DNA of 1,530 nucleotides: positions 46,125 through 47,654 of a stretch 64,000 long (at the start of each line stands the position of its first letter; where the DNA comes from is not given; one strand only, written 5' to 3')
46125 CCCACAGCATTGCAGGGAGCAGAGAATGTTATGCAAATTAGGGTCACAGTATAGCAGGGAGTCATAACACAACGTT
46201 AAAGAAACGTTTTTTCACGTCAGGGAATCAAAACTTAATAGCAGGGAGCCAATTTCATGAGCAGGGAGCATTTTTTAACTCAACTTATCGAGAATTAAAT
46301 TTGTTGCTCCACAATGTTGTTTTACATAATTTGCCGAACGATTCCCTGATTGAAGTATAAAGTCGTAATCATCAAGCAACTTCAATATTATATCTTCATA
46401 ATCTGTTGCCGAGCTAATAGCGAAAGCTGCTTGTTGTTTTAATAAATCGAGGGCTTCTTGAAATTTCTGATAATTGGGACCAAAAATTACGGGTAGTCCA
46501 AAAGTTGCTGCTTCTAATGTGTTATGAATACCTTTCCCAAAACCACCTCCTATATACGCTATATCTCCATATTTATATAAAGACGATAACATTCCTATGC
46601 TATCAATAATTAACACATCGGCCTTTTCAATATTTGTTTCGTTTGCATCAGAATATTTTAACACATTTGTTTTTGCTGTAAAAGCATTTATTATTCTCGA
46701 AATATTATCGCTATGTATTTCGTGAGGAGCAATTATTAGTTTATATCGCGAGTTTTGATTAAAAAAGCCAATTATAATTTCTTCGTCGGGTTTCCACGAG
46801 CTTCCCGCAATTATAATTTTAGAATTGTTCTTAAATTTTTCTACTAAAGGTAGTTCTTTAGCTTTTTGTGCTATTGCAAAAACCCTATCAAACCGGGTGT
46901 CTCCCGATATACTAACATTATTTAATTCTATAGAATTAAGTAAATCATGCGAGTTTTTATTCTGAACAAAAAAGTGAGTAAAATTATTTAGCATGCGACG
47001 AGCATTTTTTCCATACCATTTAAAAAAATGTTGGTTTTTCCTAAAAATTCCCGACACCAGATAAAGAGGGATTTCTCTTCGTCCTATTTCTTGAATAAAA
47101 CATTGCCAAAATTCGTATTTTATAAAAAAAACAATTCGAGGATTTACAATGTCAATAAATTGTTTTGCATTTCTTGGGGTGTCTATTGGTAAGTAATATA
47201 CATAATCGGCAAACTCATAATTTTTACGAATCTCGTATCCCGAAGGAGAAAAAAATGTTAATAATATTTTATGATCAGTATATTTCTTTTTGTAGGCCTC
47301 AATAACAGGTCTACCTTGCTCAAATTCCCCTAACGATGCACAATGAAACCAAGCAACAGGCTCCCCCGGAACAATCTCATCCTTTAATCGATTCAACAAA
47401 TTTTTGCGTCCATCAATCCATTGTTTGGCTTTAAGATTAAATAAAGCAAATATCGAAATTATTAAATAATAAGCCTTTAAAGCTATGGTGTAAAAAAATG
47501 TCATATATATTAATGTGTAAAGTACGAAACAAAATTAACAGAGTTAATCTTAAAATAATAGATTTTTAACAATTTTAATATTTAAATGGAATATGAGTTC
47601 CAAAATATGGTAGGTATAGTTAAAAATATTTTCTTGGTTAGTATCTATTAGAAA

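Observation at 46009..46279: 21-bp-phased array of the GC-rich 9-mer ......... abutting the waaA stop codon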

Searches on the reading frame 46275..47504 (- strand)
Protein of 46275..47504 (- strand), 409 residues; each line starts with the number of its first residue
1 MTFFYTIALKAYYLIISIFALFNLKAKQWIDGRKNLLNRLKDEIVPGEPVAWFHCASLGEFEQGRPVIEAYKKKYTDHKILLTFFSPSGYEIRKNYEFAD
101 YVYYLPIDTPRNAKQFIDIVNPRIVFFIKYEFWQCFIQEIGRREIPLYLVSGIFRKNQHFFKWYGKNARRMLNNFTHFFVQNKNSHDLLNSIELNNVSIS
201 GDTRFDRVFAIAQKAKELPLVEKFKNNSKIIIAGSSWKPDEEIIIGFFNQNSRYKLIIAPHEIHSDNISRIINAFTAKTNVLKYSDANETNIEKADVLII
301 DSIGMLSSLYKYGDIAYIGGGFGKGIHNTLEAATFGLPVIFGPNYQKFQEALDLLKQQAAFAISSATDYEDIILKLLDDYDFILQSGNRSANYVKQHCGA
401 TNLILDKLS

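Call 9: find_encoding_contigs(protein=window:46275-47504:-, flank=3000, max_places=6)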
Protein window:46275-47504:- (409 aa): 3 contigs read that carry it; 3 places shown.
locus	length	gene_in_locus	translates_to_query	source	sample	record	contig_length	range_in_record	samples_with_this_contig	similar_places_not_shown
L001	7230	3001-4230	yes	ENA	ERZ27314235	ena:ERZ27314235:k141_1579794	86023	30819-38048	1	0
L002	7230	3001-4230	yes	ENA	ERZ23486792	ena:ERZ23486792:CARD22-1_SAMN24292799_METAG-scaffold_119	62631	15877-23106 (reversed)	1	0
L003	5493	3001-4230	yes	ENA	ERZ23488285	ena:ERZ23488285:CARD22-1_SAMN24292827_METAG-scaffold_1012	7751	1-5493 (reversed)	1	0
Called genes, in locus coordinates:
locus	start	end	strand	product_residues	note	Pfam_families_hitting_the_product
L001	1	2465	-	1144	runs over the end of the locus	-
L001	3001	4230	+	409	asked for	PF04413:Glycos_transf_N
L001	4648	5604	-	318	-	PF00291:PALP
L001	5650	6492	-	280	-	PF13715:CarbopepD_reg_2 (weak)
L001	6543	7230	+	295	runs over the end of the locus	PF14805:THDPS_N_2, PF00132:Hexapep, PF14602:Hexapep_2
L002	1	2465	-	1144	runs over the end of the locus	-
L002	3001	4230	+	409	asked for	PF04413:Glycos_transf_N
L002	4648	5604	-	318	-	PF00291:PALP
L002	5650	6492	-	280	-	PF13715:CarbopepD_reg_2 (weak)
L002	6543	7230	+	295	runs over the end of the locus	PF14805:THDPS_N_2, PF00132:Hexapep, PF14602:Hexapep_2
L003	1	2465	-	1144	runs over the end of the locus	-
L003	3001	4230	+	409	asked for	PF04413:Glycos_transf_N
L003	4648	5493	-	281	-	?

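Call 11: find_homologous_proteins(query=window:46275-47504:-, max_evalue=1e-30)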
Query window:46275-47504:- (409 aa): 8000 proteins with E <= 1e-30 among 8000 candidates; the best 120 are listed.
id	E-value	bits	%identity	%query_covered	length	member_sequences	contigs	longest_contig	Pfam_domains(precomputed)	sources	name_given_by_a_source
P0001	1.6e-274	928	100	100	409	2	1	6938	PF04413.23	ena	-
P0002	2.5e-184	631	67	100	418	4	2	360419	PF04413.23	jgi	jgi:3-deoxy-D-manno-octulosonic-acid transferase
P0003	9.2e-179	613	66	99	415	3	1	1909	PF04413.23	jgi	-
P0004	5.3e-177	607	64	99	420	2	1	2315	PF04413.23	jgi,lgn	-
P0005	9.7e-175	599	64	100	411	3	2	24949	PF04413.23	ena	-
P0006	6.5e-174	597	64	100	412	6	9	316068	PF04413.23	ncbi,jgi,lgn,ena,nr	ncbi:MAG: 3-deoxy-D-manno-octulosonic acid transferase [Bacteroidetes bacterium GWC2_33_15]|nr:MAG: 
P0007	7.5e-174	597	64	99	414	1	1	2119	PF04413.23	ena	-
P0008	7.5e-174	597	64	98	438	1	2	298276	PF04413.23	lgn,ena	-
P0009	2.5e-172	592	65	100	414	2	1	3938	PF04413.23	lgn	-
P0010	1.1e-171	589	64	97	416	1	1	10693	PF04413.23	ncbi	ncbi:MAG: 3-deoxy-D-manno-octulosonic acid transferase [Bacteroidota bacterium]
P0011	1.9e-170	585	63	99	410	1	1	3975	PF04413.23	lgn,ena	-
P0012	2.3e-170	585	63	99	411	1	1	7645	PF04413.23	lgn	-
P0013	3.0e-170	585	62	100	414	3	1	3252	PF04413.23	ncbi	-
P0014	3.1e-170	585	63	99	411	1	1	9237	PF04413.23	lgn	-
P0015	1.4e-169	583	63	97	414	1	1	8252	PF04413.23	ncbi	ncbi:MAG: glycosyltransferase N-terminal domain-containing protein [Bacteroidales bacterium]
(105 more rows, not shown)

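Call 19: find_encoding_contigs(protein=P0002, flank=3000, max_places=2)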
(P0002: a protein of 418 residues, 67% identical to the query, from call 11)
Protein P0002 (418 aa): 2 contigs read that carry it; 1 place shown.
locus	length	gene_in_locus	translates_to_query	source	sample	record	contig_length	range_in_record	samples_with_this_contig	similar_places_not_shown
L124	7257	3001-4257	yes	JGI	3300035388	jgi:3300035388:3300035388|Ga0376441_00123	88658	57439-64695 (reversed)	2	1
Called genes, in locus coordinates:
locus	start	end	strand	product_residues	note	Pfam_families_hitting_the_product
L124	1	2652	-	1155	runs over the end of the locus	-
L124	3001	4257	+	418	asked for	PF04413:Glycos_transf_N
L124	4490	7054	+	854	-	PF13715:CarbopepD_reg_2, PF23591:CILP (weak), PF07715:Plug, PF00593:TonB_dep_Rec_b-barrel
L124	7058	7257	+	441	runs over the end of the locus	-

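Call 20: find_encoding_contigs(protein=P0006, flank=3000, max_places=2)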
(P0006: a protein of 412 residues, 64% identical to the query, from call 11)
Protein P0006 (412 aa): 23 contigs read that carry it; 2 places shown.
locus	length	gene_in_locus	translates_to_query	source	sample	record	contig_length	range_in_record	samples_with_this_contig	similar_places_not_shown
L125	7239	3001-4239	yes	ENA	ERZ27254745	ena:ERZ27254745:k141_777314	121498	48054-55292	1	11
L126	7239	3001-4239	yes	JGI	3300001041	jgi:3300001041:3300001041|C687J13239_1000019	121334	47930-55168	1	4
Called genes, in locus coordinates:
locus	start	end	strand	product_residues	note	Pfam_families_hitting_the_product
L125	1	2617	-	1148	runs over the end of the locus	-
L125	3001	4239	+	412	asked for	PF04413:Glycos_transf_N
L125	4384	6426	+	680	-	PF05036:SPOR (faint)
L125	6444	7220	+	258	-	PF02563:Poly_export, PF10531:SLBB (weak), PF22461:SLBB_2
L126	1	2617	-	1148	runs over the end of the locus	-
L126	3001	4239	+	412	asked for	PF04413:Glycos_transf_N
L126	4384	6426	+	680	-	PF05036:SPOR (faint)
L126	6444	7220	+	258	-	PF02563:Poly_export, PF10531:SLBB (weak), PF22461:SLBB_2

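Call 21: find_encoding_contigs(protein=P0008, flank=3000, max_places=2)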
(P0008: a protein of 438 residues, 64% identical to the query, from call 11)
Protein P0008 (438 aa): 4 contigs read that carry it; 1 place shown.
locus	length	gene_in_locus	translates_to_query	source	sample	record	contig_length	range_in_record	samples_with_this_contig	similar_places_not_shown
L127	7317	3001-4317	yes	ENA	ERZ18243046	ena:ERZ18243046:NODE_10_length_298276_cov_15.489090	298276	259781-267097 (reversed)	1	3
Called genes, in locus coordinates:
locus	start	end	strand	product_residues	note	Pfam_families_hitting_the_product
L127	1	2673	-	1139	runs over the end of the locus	-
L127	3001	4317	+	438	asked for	PF04413:Glycos_transf_N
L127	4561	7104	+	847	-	PF13715:CarbopepD_reg_2, PF23591:CILP (faint), PF07715:Plug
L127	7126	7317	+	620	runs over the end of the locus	PF16409:DUF5017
